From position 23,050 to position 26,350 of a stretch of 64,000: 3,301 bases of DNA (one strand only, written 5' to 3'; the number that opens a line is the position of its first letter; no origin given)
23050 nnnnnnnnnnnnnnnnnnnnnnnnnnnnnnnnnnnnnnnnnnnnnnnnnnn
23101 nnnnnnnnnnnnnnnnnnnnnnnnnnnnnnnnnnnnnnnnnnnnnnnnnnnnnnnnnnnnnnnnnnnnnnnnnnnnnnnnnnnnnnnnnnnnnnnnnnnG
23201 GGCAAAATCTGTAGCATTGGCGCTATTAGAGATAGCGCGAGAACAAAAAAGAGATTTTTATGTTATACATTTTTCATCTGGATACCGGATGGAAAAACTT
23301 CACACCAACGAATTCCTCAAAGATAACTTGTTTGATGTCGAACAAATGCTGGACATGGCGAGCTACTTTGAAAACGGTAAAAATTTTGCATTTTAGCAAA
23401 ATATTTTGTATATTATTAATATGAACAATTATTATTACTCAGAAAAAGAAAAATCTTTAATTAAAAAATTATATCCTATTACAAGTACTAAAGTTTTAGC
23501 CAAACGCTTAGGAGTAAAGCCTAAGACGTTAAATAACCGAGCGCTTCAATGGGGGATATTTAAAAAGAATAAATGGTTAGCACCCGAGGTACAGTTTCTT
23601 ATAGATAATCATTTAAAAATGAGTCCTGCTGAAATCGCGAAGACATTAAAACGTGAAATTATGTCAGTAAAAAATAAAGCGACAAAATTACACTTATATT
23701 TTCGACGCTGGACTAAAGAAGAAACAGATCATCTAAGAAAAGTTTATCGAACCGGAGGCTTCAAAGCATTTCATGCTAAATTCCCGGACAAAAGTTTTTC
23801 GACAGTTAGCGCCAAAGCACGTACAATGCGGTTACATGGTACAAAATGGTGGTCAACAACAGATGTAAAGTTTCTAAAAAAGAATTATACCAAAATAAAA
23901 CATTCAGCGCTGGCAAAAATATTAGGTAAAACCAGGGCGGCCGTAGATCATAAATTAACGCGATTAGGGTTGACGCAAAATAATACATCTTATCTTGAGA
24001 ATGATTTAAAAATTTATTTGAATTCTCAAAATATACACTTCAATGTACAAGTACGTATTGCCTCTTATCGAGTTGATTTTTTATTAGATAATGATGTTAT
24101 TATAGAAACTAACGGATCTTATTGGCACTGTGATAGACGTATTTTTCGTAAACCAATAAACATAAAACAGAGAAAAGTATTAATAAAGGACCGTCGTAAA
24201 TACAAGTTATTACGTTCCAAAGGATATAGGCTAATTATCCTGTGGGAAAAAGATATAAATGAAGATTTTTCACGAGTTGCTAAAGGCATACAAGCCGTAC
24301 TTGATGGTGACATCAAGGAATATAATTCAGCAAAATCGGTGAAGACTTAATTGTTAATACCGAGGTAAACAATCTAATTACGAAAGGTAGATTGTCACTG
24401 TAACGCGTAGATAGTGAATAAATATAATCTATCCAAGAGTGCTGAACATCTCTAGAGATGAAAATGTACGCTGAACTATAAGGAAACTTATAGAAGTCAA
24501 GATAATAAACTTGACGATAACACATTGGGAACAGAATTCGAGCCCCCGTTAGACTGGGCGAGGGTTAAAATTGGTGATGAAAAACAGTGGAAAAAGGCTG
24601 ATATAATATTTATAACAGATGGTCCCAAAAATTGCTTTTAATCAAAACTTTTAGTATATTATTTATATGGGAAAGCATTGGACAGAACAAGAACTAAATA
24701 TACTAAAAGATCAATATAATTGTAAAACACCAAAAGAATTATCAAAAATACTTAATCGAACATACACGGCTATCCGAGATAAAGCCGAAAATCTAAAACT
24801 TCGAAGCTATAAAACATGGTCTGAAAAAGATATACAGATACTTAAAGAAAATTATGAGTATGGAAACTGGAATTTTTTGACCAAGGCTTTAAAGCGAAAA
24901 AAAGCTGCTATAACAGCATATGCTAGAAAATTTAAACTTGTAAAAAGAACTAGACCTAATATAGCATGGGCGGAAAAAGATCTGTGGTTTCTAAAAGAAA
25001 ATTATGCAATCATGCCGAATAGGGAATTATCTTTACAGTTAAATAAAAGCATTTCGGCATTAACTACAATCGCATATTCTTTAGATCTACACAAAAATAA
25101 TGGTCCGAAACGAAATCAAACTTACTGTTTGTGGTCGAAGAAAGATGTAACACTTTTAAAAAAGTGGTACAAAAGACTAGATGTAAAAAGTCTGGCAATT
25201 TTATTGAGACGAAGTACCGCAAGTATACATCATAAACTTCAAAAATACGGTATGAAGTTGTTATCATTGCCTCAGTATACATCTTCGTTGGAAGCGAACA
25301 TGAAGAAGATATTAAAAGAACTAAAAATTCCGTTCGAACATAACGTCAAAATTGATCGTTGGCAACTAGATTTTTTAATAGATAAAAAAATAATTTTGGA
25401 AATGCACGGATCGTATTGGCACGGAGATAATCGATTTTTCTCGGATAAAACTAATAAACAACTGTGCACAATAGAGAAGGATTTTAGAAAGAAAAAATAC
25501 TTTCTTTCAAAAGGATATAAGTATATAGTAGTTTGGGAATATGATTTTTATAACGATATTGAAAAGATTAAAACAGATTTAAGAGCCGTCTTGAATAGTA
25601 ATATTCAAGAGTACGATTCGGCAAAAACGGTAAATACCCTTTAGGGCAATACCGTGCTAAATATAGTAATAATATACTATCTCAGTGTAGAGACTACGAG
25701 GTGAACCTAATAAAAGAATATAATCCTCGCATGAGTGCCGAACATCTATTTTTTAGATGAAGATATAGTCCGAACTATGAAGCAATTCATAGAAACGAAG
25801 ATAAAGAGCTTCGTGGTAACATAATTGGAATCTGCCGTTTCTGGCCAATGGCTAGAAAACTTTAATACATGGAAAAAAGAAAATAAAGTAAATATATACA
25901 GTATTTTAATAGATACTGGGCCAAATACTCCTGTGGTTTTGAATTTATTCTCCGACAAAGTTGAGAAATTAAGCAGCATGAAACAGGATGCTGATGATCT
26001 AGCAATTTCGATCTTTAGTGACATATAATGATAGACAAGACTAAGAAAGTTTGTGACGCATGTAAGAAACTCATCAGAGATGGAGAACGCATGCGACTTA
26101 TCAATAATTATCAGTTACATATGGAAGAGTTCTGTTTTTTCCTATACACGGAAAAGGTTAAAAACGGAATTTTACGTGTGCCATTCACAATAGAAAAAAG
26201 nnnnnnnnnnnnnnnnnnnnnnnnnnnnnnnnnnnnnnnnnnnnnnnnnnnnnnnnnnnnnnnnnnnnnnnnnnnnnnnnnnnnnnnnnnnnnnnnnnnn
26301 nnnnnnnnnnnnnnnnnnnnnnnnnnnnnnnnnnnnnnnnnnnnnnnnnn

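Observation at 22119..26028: vWA gene, the partner of a MoxR ATPase, split into three exons by two homing-endonuclease-bearing group I-like introns inserted at the conserved GGT and TDG motifs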

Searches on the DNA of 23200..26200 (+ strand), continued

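Call 67: search_dna_similar(query=window:24290-24527:+, collection=phages, mode=distant, max_rows=40, max_evalue=0.001)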
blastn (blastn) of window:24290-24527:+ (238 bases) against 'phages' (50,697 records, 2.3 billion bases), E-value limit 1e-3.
Records with a match: 34; places in all: 37; records where one place covers at least 80% of the query: 7.
Best place of each record, by identity: 95-99% 1; 90-95% 1; 80-90% 11; 60-80% 21.
By first word of the organism name: Staphylococcus 13; uncultured 5; Clostridioides 4; Aeromonas 3; Bacteriophage 2; Clostridium 2; Mammaliicoccus 2; bajarodcaudo 1; Leptolyngbya 1; Arcanobacterium 1.
By host as written in the record: - 8; Aeromonas hydrophila ATCC 7966 3; Homo sapiens 2; Staphylococcus epidermidis 2; Staphylococcus epidermidis C6869 2; Clostridioides difficile 2; Mammaliicoccus sciuri 1; Staphylococcus aureus 1; and 13 more.
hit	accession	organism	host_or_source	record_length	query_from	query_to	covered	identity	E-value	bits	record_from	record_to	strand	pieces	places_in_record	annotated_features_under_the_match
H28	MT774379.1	uncultured phage cr118_1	human feces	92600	29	233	86%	74.4%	9e-32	142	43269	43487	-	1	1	none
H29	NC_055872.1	uncultured phage cr118_1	human feces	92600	29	233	86%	74.4%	9e-32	142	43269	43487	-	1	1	none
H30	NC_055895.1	uncultured phage cr7_1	human feces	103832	32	238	87%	71.1%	3e-13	82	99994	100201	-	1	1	terminase large subunit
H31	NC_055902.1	uncultured phage cr131_1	Rhesus macaque feces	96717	32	238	87%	71.1%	3e-13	82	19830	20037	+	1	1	terminase large subunit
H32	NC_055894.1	uncultured phage cr6_1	human feces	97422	40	233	82%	73.6%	4e-23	113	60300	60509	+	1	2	endonuclease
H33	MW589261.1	Staphylococcus phage vB-SscS-F1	Mammaliicoccus sciuri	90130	32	233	85%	70.1%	1e-11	75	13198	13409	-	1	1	terminase large subunit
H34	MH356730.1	Staphylococcus phage VB-SauS-SA2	Staphylococcus aureus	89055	40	233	82%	72.1%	4e-17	94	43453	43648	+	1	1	none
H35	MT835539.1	Bacteriophage sp.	human fecal samples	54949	40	191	64%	81.6%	6e-34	149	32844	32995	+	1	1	record has no annotation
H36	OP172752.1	Clostridium phage CB452P1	Clostridium butyricum BSC452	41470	59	189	55%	70.3%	3e-5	55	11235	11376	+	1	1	hypothetical protein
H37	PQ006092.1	bajarodcaudo virus 1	Chaetodipus spinatus feces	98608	106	231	53%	72.7%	4e-11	74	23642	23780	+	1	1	hypothetical protein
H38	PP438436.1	Leptolyngbya phage Lbo-JY46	Leptolyngbya boryana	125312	35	152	50%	70.6%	3e-5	55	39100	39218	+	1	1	LAGLIDADG DNA endonuclease family protein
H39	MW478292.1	Clostridium phage vB_CpeS-1181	Clostridium perfringens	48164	67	162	40%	84.8%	4e-17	94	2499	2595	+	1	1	none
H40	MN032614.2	Aeromonas phage PS1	Aeromonas hydrophila ATCC 7966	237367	132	233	43%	73.1%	3e-5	54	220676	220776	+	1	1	none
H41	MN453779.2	Aeromonas phage PS2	Aeromonas hydrophila ATCC 7966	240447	132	233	43%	73.1%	3e-5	54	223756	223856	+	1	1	none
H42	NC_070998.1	Aeromonas phage PS1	Aeromonas hydrophila ATCC 7966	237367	132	233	43%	73.1%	3e-5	54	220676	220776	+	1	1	none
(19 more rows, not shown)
